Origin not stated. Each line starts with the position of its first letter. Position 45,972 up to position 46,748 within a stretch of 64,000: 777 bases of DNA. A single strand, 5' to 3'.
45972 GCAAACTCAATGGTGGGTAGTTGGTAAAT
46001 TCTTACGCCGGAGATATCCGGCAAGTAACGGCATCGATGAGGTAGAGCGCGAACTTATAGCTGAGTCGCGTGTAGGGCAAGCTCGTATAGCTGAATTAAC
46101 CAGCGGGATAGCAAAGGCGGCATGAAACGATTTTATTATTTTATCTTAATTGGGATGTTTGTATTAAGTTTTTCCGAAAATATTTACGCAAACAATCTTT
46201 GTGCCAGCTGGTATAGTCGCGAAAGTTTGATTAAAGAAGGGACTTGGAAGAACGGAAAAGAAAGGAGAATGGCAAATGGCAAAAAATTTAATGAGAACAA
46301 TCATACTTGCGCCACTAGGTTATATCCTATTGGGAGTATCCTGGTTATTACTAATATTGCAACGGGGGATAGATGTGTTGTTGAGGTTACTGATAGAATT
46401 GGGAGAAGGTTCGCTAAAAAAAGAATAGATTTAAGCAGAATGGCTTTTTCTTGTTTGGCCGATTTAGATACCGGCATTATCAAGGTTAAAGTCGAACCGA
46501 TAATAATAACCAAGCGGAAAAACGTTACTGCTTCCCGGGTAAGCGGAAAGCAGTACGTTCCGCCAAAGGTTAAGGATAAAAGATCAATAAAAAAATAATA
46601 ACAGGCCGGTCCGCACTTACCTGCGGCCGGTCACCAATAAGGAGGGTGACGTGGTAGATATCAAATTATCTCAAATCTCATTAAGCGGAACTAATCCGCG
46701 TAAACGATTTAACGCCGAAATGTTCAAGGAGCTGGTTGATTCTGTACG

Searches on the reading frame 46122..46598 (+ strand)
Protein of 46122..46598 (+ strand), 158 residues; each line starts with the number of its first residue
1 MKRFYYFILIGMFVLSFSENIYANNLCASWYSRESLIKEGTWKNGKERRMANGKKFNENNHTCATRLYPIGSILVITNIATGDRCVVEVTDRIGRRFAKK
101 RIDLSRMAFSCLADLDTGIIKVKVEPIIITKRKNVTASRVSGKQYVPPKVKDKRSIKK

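Call 7: search_protein_families(library=phrogs, max_evalue=0.001, proteins=[window:46122-46598:+])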
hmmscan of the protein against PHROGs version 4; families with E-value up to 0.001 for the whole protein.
window:46122-46598:+ (158 aa): 2 families
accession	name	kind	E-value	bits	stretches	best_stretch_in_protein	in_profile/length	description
phrog_7930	-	other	1.4e-13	50.8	1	45-146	300-405/896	lipoprotein precursor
phrog_28106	-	unknown function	2e-07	31.7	1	40-127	105-193/290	-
